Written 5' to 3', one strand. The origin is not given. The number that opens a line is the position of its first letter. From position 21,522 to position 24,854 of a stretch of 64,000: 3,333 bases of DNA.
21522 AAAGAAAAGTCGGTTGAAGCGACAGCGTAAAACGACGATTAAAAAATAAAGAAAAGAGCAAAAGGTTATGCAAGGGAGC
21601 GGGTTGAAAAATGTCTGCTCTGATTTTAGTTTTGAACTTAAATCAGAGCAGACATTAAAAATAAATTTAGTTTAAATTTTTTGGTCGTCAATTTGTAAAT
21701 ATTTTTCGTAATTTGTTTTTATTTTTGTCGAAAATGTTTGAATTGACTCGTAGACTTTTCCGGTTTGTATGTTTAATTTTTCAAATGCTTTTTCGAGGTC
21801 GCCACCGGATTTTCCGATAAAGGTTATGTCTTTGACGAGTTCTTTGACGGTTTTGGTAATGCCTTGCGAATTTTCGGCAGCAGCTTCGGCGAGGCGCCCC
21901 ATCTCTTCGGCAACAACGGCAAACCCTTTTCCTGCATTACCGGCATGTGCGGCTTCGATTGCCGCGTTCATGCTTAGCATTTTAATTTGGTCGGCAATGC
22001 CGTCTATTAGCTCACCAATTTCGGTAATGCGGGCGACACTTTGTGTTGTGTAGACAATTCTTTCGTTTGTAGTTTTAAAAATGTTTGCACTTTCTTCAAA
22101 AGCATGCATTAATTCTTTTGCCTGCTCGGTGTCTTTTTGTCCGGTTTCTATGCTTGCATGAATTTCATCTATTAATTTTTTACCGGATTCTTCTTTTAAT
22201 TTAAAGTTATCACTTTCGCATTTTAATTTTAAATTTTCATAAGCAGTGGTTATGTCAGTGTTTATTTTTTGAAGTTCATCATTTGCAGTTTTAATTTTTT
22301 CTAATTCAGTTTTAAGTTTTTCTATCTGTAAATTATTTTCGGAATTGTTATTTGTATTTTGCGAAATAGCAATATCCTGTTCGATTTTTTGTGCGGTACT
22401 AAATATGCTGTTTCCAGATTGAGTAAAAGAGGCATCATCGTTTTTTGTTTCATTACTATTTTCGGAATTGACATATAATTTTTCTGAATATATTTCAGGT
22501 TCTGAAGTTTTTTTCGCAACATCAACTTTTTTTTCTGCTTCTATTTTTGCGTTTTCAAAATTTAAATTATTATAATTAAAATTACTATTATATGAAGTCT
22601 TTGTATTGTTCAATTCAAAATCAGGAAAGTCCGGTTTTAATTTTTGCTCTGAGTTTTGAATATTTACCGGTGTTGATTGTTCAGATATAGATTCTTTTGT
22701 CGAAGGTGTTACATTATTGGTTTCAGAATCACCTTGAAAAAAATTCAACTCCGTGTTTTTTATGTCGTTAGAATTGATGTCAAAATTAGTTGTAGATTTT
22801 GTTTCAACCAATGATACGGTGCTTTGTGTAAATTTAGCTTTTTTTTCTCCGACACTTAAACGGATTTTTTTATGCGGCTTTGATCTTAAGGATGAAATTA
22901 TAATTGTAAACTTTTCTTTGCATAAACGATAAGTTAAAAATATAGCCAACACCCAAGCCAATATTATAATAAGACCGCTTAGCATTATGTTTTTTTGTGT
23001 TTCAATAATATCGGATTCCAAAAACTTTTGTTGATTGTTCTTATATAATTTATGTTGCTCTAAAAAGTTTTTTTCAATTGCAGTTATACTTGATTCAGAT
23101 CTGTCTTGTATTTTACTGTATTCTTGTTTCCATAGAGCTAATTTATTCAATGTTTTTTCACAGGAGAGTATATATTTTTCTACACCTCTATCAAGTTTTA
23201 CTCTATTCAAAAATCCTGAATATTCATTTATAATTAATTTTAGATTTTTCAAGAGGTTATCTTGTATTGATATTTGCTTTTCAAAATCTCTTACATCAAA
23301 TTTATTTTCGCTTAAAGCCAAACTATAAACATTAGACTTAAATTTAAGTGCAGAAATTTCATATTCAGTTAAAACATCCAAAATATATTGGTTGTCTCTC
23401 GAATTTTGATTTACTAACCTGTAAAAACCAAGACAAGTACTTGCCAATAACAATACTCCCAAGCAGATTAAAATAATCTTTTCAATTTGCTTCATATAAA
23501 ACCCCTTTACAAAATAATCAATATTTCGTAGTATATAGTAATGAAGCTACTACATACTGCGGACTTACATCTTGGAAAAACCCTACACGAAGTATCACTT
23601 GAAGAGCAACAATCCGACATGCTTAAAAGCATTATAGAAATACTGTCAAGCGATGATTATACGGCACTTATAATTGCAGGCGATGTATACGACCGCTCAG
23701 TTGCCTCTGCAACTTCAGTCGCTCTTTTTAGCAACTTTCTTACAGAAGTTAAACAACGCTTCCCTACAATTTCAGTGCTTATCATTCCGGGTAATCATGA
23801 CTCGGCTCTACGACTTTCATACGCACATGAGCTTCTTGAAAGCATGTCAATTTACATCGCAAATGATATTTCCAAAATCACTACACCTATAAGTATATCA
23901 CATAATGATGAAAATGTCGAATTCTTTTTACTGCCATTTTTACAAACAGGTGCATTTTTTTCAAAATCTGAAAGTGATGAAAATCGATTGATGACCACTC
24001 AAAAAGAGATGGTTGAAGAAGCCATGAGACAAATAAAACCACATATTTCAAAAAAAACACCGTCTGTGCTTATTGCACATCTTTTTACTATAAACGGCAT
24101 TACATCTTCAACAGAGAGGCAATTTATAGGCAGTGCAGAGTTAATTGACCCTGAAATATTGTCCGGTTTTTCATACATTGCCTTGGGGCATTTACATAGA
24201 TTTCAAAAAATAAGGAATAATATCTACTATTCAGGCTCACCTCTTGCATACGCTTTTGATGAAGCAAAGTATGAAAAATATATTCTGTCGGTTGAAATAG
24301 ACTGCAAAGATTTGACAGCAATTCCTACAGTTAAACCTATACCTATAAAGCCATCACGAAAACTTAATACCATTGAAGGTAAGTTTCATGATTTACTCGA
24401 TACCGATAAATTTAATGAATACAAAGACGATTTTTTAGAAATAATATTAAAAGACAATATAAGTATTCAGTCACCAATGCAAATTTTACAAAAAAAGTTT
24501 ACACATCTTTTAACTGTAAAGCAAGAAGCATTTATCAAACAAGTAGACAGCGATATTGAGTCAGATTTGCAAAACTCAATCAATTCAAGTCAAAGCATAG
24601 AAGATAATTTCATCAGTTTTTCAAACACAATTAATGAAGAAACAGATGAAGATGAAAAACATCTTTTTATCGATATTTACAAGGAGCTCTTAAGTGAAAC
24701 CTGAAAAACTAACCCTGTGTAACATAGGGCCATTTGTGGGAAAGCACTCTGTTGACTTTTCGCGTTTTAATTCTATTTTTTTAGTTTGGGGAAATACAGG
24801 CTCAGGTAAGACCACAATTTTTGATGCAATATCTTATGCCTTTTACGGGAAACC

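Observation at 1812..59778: Dispersed family of 12 modular folded non-coding elements with an invariant core and compensatory stems (family A)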

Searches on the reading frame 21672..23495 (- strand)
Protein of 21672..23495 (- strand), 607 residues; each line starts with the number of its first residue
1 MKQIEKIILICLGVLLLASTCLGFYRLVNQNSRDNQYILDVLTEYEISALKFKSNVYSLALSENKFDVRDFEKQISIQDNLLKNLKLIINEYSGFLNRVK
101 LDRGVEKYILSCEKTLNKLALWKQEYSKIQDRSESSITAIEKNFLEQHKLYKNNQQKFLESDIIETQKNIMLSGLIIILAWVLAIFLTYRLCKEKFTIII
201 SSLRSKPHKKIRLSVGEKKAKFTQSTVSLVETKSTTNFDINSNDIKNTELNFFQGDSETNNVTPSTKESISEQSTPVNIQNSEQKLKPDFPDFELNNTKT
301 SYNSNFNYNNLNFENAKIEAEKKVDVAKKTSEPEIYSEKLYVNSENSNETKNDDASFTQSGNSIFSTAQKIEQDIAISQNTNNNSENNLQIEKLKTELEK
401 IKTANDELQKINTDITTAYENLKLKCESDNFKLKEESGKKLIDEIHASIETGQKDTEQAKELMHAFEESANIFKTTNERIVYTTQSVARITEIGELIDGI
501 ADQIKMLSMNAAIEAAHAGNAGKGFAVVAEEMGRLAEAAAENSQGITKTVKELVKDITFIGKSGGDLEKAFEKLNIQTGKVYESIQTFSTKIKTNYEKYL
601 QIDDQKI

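Call 16: search_protein_families(library=pfam, proteins=[window:21672-23495:-])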
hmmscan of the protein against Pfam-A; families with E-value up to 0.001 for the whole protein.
window:21672-23495:- (607 aa): 1 family
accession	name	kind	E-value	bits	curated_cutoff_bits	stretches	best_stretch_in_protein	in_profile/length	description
PF00015.26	MCPsignal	-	5.1e-21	75.7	34.6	1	452-588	14-130/172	Methyl-accepting chemotaxis protein (MCP) signalling domain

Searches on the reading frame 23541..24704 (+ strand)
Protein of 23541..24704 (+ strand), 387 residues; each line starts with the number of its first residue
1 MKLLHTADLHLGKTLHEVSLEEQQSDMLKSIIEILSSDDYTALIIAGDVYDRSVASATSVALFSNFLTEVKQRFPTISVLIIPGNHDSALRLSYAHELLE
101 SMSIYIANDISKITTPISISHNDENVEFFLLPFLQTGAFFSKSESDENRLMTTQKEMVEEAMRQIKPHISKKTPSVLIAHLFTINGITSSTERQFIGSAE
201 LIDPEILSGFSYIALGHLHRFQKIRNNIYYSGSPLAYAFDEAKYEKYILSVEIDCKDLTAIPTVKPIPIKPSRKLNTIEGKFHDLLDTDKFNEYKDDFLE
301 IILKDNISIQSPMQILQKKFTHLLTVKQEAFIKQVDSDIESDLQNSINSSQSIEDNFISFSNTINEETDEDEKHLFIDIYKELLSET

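Call 76: search_protein_families(library=pfam, proteins=[window:23541-24704:+], max_evalue=0.0001)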
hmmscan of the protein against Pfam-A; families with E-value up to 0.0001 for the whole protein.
window:23541-24704:+ (387 aa): 2 families
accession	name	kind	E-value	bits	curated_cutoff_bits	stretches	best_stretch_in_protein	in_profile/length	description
PF00149.33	Metallophos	-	1.3e-12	49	21.5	1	1-220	1-190/191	Calcineurin-like phosphoesterase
PF12320.13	SbcD_C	-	1.5e-05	25.8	24.4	1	271-329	1-58/94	Type 5 capsule protein repressor C-terminal domain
